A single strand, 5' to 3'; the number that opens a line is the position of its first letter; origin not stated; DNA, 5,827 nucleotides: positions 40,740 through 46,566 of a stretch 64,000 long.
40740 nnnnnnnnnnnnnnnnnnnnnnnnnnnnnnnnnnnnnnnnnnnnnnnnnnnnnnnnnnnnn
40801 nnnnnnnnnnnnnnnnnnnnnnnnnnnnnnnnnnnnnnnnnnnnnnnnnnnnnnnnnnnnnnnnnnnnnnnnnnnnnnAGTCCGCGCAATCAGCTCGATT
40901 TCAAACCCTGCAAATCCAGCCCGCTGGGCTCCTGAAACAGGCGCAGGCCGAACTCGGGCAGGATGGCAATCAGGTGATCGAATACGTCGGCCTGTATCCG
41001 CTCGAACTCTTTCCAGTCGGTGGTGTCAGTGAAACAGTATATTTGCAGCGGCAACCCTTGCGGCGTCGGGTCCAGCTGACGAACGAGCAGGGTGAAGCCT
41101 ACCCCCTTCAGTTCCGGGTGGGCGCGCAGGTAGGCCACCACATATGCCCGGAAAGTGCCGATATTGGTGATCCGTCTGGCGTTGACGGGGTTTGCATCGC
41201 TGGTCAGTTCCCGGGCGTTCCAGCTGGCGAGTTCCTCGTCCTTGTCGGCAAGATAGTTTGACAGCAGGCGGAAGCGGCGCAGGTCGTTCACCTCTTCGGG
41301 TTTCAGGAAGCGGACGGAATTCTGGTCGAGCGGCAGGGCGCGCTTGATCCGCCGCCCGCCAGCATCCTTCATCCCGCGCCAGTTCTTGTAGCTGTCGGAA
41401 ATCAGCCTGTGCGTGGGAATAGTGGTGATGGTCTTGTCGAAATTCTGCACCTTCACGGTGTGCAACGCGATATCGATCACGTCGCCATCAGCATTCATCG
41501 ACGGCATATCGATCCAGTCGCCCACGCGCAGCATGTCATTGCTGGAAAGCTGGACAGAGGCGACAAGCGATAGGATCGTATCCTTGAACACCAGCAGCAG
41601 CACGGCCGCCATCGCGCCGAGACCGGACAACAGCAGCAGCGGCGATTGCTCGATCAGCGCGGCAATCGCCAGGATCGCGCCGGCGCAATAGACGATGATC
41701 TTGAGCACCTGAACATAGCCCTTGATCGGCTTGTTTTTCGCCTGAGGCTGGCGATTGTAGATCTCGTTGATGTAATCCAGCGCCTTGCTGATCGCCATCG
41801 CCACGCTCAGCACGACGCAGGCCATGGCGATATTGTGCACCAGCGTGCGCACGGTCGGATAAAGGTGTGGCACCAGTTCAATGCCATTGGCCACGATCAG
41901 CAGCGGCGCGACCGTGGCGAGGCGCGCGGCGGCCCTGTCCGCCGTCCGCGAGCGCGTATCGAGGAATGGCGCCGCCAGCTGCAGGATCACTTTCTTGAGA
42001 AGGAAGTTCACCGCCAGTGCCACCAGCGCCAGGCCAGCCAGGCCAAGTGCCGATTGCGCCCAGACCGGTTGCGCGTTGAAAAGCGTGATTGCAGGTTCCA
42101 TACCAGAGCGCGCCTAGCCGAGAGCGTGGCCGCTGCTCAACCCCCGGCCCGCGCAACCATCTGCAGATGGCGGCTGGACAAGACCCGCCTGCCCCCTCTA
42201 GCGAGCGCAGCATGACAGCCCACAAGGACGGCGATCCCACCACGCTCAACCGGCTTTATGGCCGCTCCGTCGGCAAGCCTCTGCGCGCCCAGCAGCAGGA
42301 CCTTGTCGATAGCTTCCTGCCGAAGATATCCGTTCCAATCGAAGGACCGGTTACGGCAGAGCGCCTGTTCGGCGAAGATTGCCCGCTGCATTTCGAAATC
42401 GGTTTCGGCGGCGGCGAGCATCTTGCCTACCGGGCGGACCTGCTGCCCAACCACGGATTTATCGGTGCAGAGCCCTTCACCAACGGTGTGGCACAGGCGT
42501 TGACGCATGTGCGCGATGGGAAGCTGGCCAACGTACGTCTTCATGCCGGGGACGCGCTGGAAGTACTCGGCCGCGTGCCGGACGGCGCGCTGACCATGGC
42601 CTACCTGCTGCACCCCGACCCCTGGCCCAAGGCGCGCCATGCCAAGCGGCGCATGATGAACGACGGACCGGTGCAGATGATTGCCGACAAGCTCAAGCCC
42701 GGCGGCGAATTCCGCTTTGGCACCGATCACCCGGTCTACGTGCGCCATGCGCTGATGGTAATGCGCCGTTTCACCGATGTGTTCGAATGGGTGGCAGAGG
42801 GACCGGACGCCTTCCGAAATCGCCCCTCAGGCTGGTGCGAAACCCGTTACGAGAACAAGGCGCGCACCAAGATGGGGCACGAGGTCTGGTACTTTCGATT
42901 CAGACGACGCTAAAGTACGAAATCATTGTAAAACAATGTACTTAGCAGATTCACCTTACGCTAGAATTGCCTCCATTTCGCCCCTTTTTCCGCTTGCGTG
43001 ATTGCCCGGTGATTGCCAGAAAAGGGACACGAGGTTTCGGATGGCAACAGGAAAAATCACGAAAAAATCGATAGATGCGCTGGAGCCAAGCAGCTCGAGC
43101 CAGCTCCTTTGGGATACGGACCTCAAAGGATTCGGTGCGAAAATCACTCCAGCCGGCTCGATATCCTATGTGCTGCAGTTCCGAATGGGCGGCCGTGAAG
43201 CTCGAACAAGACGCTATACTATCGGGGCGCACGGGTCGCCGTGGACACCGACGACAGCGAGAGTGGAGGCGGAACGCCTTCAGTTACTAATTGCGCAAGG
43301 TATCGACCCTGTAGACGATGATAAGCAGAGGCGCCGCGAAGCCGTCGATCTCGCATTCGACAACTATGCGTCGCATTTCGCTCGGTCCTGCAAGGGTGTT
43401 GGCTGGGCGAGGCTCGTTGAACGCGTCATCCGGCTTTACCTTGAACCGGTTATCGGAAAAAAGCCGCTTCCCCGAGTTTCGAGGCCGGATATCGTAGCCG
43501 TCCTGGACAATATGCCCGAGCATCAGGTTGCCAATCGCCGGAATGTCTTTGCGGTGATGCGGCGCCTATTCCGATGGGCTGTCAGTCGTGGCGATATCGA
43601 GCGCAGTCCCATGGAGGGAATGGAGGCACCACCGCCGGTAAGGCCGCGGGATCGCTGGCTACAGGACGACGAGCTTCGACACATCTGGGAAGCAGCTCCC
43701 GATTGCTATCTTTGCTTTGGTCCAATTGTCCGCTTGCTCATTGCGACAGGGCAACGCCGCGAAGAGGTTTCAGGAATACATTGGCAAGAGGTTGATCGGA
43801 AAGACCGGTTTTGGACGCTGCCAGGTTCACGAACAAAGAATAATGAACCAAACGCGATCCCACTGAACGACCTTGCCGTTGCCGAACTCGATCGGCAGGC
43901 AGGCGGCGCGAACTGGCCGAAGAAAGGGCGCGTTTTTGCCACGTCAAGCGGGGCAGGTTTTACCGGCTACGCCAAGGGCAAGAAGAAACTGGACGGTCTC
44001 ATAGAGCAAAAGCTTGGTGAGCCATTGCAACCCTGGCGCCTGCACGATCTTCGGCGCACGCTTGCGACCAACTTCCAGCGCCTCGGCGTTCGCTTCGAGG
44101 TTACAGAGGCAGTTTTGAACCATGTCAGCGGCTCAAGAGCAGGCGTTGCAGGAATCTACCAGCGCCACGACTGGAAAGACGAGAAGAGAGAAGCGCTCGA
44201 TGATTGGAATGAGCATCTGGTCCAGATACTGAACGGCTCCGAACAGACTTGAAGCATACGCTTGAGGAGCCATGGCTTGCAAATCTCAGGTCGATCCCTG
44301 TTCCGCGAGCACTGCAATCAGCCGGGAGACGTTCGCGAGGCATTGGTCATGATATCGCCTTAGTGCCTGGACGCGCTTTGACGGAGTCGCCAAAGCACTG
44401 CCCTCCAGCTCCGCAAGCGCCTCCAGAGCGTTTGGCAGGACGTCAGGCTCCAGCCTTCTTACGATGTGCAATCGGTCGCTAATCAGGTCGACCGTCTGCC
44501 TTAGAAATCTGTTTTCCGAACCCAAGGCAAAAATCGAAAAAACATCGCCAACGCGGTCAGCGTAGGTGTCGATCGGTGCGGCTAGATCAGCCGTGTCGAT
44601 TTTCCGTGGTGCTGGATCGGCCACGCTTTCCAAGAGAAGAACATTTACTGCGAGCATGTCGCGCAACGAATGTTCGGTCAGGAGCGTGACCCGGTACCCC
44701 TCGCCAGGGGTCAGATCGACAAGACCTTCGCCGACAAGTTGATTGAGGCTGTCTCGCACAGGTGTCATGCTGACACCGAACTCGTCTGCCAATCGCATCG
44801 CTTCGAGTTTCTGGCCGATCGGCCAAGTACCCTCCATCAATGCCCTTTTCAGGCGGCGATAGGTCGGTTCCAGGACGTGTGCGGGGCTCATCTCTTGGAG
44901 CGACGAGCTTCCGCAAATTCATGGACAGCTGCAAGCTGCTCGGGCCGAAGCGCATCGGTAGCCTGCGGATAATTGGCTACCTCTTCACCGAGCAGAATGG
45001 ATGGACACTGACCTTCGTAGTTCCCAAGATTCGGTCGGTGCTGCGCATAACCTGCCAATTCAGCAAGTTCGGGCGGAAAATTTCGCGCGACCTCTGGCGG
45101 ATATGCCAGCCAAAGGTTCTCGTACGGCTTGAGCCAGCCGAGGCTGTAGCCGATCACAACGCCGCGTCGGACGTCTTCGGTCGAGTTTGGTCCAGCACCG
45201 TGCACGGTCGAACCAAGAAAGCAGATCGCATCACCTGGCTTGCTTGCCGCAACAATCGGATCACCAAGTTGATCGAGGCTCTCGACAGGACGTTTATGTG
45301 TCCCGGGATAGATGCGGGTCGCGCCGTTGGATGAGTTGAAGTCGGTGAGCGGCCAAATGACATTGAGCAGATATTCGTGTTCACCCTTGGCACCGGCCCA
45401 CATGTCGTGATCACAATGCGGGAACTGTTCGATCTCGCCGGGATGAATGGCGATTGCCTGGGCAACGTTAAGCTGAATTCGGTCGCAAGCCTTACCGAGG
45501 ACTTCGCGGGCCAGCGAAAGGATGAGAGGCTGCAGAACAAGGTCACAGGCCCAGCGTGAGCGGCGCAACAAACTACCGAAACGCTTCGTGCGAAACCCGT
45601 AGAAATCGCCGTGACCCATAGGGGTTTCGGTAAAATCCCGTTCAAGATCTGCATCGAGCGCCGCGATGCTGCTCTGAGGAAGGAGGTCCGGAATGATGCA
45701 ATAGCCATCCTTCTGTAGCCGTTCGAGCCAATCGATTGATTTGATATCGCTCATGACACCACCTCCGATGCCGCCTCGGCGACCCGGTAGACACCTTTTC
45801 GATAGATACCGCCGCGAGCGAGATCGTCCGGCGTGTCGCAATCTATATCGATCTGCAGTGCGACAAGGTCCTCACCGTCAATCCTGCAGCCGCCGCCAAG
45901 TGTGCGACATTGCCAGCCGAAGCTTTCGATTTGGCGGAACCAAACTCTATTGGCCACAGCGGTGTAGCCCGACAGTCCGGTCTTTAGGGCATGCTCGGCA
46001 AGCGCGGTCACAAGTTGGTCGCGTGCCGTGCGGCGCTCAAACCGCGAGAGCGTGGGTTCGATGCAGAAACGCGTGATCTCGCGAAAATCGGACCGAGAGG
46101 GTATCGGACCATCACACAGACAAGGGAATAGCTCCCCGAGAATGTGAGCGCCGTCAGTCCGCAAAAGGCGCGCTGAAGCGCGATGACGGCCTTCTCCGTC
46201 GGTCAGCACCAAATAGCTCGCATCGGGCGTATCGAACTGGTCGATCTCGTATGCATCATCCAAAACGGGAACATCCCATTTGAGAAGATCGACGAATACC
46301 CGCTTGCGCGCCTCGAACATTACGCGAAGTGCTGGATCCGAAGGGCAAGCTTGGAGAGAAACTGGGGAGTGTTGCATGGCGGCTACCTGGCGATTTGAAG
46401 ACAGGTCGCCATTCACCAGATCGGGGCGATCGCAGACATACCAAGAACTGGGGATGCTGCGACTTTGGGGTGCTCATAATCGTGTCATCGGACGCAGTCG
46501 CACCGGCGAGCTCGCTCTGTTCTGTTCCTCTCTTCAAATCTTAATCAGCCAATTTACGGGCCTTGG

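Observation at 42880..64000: Candidate undescribed system: a lasso-peptide make/import/destroy module inside the quorum-sensing and frameshift control core of a conjugative element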

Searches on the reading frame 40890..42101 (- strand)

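Call 4: search_protein_families(library=pfam, proteins=[window:40890-42101:-], max_evalue=0.01)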
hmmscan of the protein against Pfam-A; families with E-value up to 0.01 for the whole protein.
window:40890-42101:- (403 aa): 1 family
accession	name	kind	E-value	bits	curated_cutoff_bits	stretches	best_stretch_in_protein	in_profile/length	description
PF00924.24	MS_channel_2nd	-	4.8e-14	52.6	20.2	1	174-242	1-67/68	Mechanosensitive ion channel, beta-domain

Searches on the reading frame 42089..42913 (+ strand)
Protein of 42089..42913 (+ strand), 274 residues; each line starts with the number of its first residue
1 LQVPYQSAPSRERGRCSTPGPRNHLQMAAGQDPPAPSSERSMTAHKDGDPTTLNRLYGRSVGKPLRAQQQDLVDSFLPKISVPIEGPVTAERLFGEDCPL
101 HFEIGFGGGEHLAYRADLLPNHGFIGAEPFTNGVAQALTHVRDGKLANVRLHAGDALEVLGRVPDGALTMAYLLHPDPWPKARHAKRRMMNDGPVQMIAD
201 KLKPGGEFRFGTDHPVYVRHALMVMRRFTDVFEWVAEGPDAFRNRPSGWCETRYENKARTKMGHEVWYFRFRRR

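Call 4: search_protein_families(library=pfam, proteins=[window:42089-42913:+], max_evalue=0.01)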
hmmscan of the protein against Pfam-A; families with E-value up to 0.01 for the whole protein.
window:42089-42913:+ (274 aa): 1 family
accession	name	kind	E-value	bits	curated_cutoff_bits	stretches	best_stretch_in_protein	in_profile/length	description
PF02390.23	Methyltransf_4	-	4.7e-33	114.5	24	1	99-265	3-169/173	Putative methyltransferase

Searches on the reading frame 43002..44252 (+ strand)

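Call 4: search_protein_families(library=pfam, proteins=[window:43002-44252:+], max_evalue=0.01)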
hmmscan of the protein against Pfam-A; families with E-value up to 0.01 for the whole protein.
window:43002-44252:+ (416 aa): 3 families
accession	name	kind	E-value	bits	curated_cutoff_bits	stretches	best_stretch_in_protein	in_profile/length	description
PF00589.27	Phage_integrase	-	3.4e-13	50.2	27.1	1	219-379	2-161/172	Phage integrase family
PF13356.12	Arm-DNA-bind_3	-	1.6e-11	44.6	27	1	19-109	1-82/83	Arm DNA-binding domain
PF22022.2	Phage_int_M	-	1.8e-06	28.6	27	1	137-206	22-92/96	Phage integrase central domain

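Call 63: search_protein_families(library=ncbifam, proteins=[window:43002-44252:+], max_evalue=0.00001)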
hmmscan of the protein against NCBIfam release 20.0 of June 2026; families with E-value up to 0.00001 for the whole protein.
window:43002-44252:+ (416 aa): 2 families
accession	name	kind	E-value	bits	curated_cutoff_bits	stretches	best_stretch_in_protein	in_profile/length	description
NF007246.0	PRK09692.1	domain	2.1e-10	39.8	434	1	249-412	245-399/413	integrase domain-containing protein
NF040815.2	recomb_XerA_Arch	equivalog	1.1e-07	31.8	220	1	154-377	33-245/263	site-specific tyrosine recombinase/integron integrase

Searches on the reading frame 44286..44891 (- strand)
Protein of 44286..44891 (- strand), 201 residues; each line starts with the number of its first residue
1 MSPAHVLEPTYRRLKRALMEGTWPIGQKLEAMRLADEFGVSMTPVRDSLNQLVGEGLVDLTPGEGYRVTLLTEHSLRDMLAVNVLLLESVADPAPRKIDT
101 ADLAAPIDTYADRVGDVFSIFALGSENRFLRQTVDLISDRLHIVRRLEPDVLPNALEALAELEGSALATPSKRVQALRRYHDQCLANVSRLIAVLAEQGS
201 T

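Call 4: search_protein_families(library=pfam, proteins=[window:44286-44891:-], max_evalue=0.01)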
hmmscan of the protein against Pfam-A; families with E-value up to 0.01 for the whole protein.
window:44286-44891:- (201 aa): 1 family
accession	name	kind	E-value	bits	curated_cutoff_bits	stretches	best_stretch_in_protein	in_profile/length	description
PF00392.27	GntR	-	8.1e-16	57.9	27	1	10-68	5-64/64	Bacterial regulatory proteins, gntR family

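Call 63: search_protein_families(library=ncbifam, proteins=[window:44286-44891:-], max_evalue=0.00001)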
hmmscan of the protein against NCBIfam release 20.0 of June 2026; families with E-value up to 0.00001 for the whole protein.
window:44286-44891:- (201 aa): 4 families
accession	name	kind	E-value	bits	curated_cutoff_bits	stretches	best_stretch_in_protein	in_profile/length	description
NF008576.0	PRK11534.1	equivalog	4.6e-10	39.6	218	1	10-80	12-82/225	DNA-binding transcriptional regulator CsiR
NF052282.1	PLP_TF_PdxR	equivalog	6.6e-07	28.7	320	1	11-75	7-72/448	MocR-like pyridoxine biosynthesis transcription factor PdxR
NF008504.0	PRK11414.1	equivalog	3.8e-06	26.8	225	1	12-91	18-97/221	GntR family transcriptional regulator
TIGR03338.1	phnR_burk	equivalog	7.1e-06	25.8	271.5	0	13-103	19-109/212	phosphonate utilization associated transcriptional regulator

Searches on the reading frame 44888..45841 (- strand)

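Call 4: search_protein_families(library=pfam, proteins=[window:44888-45841:-], max_evalue=0.01)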
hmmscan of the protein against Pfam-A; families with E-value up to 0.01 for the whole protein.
window:44888-45841:- (317 aa): 1 family
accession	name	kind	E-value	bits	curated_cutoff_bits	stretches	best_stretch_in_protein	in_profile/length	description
PF05721.19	PhyH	-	9.2e-27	95.1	22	1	43-227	2-213/213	Phytanoyl-CoA dioxygenase (PhyH)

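Call 63: search_protein_families(library=ncbifam, proteins=[window:44888-45841:-], max_evalue=0.00001)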
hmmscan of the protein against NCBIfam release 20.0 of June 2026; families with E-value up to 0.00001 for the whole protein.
window:44888-45841:- (317 aa): 0 families

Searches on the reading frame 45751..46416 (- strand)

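Call 4: search_protein_families(library=pfam, proteins=[window:45751-46416:-], max_evalue=0.01)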
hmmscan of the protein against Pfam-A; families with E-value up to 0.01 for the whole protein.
window:45751-46416:- (221 aa): 1 family
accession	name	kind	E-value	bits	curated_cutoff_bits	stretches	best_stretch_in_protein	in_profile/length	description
PF00765.23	Autoind_synth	-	2.1e-20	73.5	24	1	30-193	10-177/183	Autoinducer synthase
